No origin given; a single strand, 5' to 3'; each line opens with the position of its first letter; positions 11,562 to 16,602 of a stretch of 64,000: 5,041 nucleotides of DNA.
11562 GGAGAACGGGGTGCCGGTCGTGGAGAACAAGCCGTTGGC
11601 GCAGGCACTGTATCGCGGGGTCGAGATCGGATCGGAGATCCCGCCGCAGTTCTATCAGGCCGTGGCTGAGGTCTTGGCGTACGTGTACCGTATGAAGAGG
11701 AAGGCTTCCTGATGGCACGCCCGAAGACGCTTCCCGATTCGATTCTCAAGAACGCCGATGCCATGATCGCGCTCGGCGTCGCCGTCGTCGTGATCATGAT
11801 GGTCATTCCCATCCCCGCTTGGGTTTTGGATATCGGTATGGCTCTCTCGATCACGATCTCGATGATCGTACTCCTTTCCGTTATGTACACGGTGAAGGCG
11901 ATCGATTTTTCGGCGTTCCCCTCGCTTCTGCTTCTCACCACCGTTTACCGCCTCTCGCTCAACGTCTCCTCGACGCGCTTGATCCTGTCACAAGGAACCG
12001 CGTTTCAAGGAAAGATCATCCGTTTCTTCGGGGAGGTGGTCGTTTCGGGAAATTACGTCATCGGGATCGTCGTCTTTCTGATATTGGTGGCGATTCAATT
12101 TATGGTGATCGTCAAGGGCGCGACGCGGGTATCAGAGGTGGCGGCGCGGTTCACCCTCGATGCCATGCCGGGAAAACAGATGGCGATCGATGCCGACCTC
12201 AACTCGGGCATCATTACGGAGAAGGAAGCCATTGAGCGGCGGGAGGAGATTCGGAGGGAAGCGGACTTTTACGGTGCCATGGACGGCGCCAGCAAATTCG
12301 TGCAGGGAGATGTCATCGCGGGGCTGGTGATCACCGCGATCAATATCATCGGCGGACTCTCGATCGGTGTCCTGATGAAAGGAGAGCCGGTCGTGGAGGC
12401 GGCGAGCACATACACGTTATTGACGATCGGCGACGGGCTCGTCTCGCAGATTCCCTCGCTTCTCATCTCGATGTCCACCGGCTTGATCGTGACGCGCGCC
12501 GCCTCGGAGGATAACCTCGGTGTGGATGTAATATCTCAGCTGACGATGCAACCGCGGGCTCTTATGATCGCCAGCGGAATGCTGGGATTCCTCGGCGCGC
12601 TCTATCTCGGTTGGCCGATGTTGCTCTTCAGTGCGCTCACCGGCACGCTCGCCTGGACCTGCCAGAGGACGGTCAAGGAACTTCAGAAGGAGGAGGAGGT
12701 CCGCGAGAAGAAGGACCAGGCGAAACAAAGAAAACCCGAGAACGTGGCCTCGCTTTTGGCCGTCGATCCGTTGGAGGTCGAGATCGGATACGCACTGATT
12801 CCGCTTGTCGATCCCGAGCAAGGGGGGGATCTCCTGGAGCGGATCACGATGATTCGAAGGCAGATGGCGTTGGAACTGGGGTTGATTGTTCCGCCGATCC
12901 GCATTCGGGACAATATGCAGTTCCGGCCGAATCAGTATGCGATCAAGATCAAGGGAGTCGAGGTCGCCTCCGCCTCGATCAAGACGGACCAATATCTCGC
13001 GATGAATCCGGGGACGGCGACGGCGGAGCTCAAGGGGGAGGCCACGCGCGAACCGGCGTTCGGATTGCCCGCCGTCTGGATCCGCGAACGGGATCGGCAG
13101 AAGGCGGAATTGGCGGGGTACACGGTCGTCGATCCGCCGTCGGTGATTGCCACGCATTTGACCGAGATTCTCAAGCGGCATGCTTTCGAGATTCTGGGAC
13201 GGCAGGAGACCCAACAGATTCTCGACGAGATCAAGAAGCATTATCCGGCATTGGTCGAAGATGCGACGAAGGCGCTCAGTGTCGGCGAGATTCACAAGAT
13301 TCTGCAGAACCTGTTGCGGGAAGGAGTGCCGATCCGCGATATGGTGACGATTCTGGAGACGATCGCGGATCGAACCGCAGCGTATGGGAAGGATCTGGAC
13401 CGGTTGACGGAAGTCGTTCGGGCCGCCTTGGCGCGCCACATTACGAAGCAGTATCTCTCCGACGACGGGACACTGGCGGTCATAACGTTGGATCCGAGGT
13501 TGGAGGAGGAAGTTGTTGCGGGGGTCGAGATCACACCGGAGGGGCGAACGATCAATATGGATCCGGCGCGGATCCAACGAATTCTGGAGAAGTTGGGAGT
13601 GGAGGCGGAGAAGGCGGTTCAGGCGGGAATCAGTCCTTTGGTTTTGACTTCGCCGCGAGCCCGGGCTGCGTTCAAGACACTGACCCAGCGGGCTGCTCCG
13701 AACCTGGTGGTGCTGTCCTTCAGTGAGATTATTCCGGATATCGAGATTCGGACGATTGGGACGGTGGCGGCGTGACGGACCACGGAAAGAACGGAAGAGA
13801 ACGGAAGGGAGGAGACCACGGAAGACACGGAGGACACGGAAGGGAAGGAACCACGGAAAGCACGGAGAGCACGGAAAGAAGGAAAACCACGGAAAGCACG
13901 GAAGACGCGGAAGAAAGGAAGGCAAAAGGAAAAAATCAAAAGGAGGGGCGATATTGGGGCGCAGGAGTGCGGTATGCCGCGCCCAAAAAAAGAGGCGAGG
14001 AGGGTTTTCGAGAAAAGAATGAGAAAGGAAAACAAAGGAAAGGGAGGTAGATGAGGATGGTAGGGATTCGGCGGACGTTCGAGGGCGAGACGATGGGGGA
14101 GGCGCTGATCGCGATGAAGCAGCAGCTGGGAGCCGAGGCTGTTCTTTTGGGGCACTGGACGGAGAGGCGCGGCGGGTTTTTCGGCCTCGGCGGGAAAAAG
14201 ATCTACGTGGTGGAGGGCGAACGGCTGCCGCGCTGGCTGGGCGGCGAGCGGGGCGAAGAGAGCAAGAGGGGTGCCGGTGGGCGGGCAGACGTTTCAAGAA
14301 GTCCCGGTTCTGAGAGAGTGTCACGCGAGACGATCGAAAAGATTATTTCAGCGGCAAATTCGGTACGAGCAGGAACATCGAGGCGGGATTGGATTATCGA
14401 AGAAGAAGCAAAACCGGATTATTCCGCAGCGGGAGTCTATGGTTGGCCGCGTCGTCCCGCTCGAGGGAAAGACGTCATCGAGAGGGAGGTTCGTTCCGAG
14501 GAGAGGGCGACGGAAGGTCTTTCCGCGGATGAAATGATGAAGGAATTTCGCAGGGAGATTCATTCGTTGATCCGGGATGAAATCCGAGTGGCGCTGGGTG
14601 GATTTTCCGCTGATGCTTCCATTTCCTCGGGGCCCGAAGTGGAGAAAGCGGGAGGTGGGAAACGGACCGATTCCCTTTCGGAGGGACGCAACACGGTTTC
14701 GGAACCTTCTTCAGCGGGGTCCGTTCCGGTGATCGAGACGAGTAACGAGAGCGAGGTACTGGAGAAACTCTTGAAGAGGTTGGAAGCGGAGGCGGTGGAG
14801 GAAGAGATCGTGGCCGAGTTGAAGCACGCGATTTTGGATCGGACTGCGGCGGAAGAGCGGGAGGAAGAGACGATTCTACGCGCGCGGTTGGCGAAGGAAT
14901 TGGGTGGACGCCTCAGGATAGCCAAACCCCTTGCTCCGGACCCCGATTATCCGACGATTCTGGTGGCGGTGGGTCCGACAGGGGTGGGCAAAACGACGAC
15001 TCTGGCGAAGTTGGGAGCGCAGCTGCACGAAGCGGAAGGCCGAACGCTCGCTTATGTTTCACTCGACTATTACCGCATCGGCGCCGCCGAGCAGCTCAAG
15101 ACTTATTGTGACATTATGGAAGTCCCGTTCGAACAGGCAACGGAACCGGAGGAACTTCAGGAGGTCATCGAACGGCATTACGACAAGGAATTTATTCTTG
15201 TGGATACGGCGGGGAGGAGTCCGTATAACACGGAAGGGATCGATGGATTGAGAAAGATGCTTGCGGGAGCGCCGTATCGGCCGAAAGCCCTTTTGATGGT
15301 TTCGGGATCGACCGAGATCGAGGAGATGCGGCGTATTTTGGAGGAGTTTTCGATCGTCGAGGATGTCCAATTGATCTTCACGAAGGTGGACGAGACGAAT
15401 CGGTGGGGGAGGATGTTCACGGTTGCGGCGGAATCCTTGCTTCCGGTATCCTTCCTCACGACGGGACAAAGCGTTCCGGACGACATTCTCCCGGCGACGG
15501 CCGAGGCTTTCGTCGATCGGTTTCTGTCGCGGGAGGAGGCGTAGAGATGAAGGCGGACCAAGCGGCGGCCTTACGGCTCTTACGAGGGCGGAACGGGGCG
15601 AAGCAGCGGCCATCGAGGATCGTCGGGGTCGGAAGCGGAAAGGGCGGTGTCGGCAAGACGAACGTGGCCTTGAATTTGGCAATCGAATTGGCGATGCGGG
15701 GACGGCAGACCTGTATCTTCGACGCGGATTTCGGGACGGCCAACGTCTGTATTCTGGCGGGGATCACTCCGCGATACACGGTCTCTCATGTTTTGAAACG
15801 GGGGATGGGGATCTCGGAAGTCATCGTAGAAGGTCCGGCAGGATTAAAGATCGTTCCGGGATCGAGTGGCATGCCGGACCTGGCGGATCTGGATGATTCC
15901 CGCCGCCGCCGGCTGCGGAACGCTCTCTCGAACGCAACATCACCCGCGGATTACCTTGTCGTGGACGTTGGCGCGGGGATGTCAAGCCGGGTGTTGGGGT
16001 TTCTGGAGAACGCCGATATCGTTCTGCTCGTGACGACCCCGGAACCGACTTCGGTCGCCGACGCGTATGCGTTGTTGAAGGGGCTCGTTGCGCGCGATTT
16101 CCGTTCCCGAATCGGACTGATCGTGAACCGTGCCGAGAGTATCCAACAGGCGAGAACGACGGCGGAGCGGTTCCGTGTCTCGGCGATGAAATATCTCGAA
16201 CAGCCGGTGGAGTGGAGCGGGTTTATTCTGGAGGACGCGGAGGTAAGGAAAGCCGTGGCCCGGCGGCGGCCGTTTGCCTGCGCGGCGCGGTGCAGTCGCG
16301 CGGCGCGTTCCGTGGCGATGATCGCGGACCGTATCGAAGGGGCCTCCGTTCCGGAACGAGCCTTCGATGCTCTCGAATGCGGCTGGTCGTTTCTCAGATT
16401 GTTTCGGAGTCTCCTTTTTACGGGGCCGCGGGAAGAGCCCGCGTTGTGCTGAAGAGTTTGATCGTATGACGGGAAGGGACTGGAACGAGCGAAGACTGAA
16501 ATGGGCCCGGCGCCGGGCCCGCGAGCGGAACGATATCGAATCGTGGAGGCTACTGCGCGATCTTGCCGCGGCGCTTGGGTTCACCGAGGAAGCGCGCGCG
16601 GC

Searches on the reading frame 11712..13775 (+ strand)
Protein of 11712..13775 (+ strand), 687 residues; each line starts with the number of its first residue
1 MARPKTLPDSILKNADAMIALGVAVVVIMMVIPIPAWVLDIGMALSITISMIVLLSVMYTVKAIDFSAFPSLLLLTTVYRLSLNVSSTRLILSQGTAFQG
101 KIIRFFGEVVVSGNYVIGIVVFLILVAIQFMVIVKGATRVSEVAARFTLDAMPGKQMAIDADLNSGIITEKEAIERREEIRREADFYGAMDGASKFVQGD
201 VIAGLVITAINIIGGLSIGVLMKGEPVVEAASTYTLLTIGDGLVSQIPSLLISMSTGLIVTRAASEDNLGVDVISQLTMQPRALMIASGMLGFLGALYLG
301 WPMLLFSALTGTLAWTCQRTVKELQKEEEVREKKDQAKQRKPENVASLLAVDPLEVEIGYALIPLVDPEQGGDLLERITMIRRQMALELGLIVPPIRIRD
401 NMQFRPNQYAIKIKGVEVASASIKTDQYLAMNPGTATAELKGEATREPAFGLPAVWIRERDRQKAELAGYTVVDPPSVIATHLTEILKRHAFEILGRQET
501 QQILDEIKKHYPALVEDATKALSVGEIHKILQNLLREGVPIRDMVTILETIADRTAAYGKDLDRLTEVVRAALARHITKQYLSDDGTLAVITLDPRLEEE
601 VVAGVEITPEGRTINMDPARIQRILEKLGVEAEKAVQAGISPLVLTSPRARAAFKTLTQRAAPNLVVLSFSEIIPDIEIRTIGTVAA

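Call 28: search_protein_families(library=pfam, proteins=[window:11712-13775:+], max_evalue=0.0001)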
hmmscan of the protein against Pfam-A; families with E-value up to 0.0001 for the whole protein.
window:11712-13775:+ (687 aa): 1 family
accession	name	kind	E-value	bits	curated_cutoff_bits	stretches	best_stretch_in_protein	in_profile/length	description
PF00771.25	FHIPEP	-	3.3e-267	888.7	29.1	1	26-677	1-656/657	FHIPEP family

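Call 29: find_encoding_contigs(protein=window:11712-13772:+, flank=1000, max_places=3)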
Protein window:11712-13772:+ (687 aa): 1 contig read that carries it; 1 place shown.
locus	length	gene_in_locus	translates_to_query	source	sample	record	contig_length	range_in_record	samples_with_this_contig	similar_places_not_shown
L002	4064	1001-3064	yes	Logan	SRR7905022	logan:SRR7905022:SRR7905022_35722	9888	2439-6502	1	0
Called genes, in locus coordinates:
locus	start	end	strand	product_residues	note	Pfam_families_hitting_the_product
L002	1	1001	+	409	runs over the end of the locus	PF01312:Bac_export_2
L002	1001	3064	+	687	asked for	PF00771:FHIPEP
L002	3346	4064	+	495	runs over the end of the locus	PF00448:SRP54, PF13401:AAA_22 (weak)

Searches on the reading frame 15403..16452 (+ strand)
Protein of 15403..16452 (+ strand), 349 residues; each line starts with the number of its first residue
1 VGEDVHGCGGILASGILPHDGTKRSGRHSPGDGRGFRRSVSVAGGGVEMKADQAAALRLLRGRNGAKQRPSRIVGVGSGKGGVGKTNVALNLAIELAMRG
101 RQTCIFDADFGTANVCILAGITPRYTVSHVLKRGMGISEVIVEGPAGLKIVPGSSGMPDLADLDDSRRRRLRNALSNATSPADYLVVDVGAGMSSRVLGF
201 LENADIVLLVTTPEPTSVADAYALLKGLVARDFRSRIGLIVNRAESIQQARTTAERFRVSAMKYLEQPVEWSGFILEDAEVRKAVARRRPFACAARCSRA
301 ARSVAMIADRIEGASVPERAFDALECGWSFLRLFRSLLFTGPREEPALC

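Call 89: search_protein_families(library=pfam, proteins=[window:15403-16452:+], max_evalue=0.01)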
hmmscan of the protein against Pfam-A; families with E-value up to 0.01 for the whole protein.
window:15403-16452:+ (349 aa): 6 families
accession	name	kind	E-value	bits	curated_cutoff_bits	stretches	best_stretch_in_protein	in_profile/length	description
PF10609.15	ParA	-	4.9e-16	59.3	27.1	1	72-123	4-55/246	NUBPL iron-transfer P-loop NTPase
PF13614.12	AAA_31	-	3.3e-12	47.2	27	1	72-225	2-161/177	AAA domain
PF01656.29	CbiA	-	5e-12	46.3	25.4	1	76-290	3-124/125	CobQ/CobB/MinD/ParA nucleotide binding domain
PF02374.21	ArsA_ATPase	-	0.00022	21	24.3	1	78-109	7-38/305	Anion-transporting ATPase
PF09140.17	MipZ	-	0.0011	18.7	20.7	1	73-206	2-124/262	ATPase MipZ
PF13481.12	AAA_25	-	0.0034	17.5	27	0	74-118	35-78/195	AAA domain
